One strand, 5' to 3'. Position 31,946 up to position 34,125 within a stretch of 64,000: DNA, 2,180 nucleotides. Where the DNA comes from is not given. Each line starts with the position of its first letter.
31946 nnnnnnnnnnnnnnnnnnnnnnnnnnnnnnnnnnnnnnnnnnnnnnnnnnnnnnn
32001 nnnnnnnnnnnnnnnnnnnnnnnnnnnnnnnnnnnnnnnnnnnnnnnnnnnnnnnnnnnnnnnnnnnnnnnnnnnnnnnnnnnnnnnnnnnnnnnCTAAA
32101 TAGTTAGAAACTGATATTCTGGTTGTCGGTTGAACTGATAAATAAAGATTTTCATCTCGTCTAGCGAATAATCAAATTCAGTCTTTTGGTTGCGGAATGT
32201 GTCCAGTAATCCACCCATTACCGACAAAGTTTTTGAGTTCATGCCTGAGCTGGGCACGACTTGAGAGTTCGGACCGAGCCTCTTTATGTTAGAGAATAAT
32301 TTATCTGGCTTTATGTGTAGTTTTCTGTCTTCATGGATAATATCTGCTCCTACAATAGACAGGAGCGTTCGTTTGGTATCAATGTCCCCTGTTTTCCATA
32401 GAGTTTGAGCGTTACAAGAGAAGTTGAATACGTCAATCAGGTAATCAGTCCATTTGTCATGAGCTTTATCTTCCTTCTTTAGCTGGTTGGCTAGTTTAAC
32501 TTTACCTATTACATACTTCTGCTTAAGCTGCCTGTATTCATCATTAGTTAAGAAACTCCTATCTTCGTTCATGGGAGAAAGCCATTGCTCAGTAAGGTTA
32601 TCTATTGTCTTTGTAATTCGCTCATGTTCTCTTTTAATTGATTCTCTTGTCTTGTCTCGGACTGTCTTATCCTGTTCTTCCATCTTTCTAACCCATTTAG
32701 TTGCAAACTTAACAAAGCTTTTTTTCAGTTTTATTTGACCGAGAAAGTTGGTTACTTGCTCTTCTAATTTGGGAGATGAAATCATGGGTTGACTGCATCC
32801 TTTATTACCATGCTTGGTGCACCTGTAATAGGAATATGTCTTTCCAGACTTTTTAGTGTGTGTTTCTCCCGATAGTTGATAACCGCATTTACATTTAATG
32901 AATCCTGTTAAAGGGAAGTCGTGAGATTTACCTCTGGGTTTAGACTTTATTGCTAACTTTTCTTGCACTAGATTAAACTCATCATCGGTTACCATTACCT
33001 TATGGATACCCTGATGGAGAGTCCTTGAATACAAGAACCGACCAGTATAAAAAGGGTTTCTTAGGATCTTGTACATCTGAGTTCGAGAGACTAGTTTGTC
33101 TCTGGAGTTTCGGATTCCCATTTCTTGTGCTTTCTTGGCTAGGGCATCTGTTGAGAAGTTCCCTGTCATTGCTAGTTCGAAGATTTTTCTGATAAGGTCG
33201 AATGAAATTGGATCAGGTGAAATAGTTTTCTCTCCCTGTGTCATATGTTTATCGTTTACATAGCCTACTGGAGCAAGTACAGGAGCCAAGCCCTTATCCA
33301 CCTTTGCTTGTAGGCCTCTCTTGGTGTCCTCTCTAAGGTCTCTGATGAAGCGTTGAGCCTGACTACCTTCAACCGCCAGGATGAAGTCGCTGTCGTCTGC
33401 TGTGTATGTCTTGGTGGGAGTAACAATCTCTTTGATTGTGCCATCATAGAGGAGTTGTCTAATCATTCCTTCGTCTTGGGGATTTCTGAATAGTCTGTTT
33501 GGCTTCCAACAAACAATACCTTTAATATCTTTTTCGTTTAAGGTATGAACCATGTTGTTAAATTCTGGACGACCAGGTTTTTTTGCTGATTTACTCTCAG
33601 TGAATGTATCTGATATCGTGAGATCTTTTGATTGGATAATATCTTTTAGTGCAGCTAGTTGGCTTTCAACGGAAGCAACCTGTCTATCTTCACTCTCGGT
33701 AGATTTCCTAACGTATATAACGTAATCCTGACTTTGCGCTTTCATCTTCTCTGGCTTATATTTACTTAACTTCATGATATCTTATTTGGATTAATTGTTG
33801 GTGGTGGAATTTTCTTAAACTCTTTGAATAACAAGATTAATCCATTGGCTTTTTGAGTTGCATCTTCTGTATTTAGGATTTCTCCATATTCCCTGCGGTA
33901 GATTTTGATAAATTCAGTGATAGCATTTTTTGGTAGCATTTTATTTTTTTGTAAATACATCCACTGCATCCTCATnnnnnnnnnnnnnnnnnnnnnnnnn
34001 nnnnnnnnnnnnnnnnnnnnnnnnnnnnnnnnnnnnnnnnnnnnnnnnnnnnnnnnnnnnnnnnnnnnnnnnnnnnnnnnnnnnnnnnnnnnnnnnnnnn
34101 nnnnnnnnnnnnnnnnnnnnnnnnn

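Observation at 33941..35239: UMP-kinase domain fused to a P-loop-less DnaB-C-like domain inside a recombinase island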

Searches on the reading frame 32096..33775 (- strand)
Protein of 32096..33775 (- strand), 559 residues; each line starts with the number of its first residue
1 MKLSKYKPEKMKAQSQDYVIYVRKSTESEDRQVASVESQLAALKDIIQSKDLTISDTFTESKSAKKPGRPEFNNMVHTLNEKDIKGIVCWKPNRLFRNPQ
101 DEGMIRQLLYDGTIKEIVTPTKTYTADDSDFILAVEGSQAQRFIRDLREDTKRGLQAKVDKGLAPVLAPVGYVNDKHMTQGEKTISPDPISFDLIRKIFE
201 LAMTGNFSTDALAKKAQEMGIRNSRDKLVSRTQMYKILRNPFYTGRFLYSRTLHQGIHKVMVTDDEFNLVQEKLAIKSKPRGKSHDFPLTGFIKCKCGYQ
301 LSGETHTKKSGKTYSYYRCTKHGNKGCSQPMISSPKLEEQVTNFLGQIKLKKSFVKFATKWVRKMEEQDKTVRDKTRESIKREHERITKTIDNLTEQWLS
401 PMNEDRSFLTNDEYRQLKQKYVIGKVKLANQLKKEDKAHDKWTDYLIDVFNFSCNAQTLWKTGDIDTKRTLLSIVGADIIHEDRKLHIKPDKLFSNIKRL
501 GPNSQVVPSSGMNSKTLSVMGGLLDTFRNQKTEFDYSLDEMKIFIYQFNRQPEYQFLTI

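Call 3: search_protein_families(library=pfam, proteins=[window:32096-33775:-], max_evalue=1)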
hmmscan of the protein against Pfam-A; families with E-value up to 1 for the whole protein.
window:32096-33775:- (559 aa): 5 families
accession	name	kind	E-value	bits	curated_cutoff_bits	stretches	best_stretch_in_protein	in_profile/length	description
PF00239.26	Resolvase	-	6.7e-19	68.9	23.3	1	19-162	2-143/145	Resolvase, N terminal domain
PF07508.19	Recombinase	-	6.5e-12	46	21.1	1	194-275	6-100/102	Recombinase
PF13408.12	Zn_ribbon_recom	-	4.9e-11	43.3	25.3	1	288-344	1-56/58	Recombinase zinc beta ribbon domain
PF17250.7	NDUFB11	-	0.059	14.4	27.9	1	355-426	5-72/86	NADH-ubiquinone oxidoreductase 11 kDa subunit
PF04191.18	PEMT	-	0.32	11.9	25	0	226-248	40-61/105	Phospholipid methyltransferase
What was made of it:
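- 32096..33775 (-): Large serine recombinase (559 aa), phage integrase type. It belongs to the same phage-derived remnant as the helicase fragment. Pfam Resolvase + Recombinase + Zn_ribbon_recom (call 3).
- On Large serine recombinase (phage integrase type) - neighbouring gene 32096..33775: Pfam PF00239, PF07508 and PF13408, all above cut-off (call 3).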

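Call 35: search_protein_families(library=phrogs, proteins=[window:32096-33775:-], max_evalue=0.01)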
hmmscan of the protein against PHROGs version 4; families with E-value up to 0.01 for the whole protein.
window:32096-33775:- (559 aa): 2 families
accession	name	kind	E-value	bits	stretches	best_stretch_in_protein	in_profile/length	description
phrog_95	-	integration and excision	9.8e-74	250.1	1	8-487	80-562/651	integrase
phrog_125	-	DNA, RNA and nucleotide metabolism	6.1e-20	72.8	1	6-273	10-239/254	DNA invertase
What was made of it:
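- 32096..33775 (-): PHROG 95 integrase 1e-73 (call 35).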

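Call 47: find_related_loci(query=window:32099-33775:-, collection=viral_contigs, flank=8000)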
Query window:32099-33775:- (559 aa) in viral_contigs; peptide patterns used: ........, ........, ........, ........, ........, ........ (x = any residue, [..] = any of these).
No stretch of DNA in the collection matches any of the patterns.

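Call 50: search_dna_similar(query=window:32099-33775:-, collection=phages, mode=protein, max_rows=10)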
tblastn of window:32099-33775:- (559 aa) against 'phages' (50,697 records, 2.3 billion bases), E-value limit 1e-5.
Records with a match: 265; places in all: 267; records where one place covers at least 80% of the query: 5.
Best place of each record, by identity: <60% 265.
By first word of the organism name: Streptococcus 58; Bacteriophage 36; Bacillus 22; Mycobacterium 19; Clostridium 15; Lactococcus 10; Mycolicibacterium 10; Listeria 8; Faecalibacterium 8; Paenibacillus 7; and 35 more.
By host as written in the record: - 55; Mycobacterium smegmatis mc2 155 14; Mycolicibacterium aichiense 10; Brevibacillus laterosporus 7; Streptococcus suis 7; Listeria monocytogenes 6; Faecalibacterium prausnitzii 6; Clostridium tetani ATCC 453 4; and 119 more.
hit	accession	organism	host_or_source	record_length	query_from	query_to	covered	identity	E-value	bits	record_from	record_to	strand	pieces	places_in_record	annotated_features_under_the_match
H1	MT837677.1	Bacteriophage sp.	human fecal samples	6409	6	513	91%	25.9%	3e-28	125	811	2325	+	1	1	record has no annotation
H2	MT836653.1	Bacteriophage sp.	human fecal samples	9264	19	500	86%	25.9%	7e-37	152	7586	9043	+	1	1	record has no annotation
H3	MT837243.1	Bacteriophage sp.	human fecal samples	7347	19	488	84%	23.9%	1e-13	80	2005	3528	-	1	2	record has no annotation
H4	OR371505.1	Listeria phage FHC193-PLM9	Listeria monocytogenes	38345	10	451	79%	25.1%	3e-10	69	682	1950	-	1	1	recombinase family protein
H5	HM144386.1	Brochothrix phage BL3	Brochothrix thermosphacta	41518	19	498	86%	22.9%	7e-8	62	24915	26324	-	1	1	gp29 | gp28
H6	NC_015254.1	Brochothrix phage BL3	Brochothrix thermosphacta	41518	19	498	86%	22.9%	7e-8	62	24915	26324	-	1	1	integrase | gp28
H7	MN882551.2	Butyrivibrio virus Arian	Butyrivibrio fibrisolvens DSM 3071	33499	19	456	78%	24.1%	1e-11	74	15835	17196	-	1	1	hypothetical protein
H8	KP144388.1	Geobacillus virus E3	failed fermentation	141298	11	438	77%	24.2%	9e-9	65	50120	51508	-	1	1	putative resolvase/recombinase protein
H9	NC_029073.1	Geobacillus virus E3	failed fermentation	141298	11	438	77%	24.2%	9e-9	65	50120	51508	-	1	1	integrase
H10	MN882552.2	Butyrivibrio virus Bo-Finn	Butyrivibrio fibrisolvens DSM 3071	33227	19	456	78%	22.9%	3e-10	69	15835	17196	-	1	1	hypothetical protein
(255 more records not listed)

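Call 80: find_related_loci(query=window:32099-33775:-, collection=metagenome_contigs, flank=10000)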
Query window:32099-33775:- (559 aa) in metagenome_contigs; peptide patterns used: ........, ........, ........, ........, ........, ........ (x = any residue, [..] = any of these).
51 stretches matched a pattern; 2 encode a relative of the query (tblastn E <= 1e-3); 2 distinct loci.
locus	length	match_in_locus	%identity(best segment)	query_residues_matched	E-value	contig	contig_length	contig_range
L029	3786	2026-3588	73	1-521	0e+0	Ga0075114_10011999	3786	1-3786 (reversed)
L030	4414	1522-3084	73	1-521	0e+0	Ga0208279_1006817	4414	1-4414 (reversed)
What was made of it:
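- Tried and rejected: The scan with the recombinase found L029/L030 (call 80).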

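Call 84: search_protein_families(library=phrogs, proteins=[L029:23-418:+, L029:390-1223:+, L029:1207-1860:+, L029:1847-2029:+, L029:2026-3594:+, L030:3435-3734:+], max_evalue=0.001)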
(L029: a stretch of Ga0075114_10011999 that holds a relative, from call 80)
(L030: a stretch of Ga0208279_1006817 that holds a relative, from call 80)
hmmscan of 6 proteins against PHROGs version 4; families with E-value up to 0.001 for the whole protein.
L029:23-418:+ (131 aa): 3 families
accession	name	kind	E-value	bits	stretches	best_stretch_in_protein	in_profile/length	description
phrog_51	-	head and packaging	4.6e-09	37.4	1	2-49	86-132/261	terminase small subunit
phrog_17390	-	unknown function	7.4e-08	33.1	1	4-51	2-47/69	-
phrog_2606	-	head and packaging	3.7e-05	24.2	1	4-68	88-150/310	terminase small subunit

L029:390-1223:+ (277 aa): 1 family
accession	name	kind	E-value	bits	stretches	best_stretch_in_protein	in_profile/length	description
phrog_26724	-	unknown function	7.9e-10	39.6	1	22-194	21-185/192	-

L029:1207-1860:+ (217 aa): 3 families
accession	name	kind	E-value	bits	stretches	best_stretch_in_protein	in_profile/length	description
phrog_24361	-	head and packaging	2.9e-12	47.7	1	71-193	26-146/162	terminase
phrog_2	-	head and packaging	0.0003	20.6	1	8-186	476-591/807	terminase large subunit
phrog_38407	-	unknown function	0.00031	20.8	1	75-189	240-352/370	-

L029:1847-2029:+ (60 aa): 0 families

L029:2026-3594:+ (522 aa): 3 families
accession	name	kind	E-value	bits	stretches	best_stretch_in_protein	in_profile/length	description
phrog_95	-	integration and excision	1.1e-73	249.9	1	7-487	79-561/651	integrase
phrog_125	-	DNA, RNA and nucleotide metabolism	3.1e-19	70.5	1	5-241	9-203/254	DNA invertase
phrog_6620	-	integration and excision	6.4e-06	26.9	1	4-114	43-148/201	transposase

L030:3435-3734:+ (99 aa): 0 families

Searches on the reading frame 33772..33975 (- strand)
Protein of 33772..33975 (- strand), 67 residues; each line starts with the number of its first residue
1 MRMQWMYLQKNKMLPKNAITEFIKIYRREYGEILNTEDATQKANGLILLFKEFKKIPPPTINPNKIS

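Call 3: search_protein_families(library=pfam, proteins=[window:33772-33975:-], max_evalue=1)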
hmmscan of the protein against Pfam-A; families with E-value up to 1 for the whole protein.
window:33772-33975:- (67 aa): 1 family
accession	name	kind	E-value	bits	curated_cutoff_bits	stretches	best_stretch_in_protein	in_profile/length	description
PF07240.16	Turandot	-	0.06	13.7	27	1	17-54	9-45/80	Stress-inducible humoral factor Turandot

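Call 35: search_protein_families(library=phrogs, proteins=[window:33772-33975:-], max_evalue=0.01)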
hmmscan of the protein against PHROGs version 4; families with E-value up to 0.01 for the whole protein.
window:33772-33975:- (67 aa): 0 families
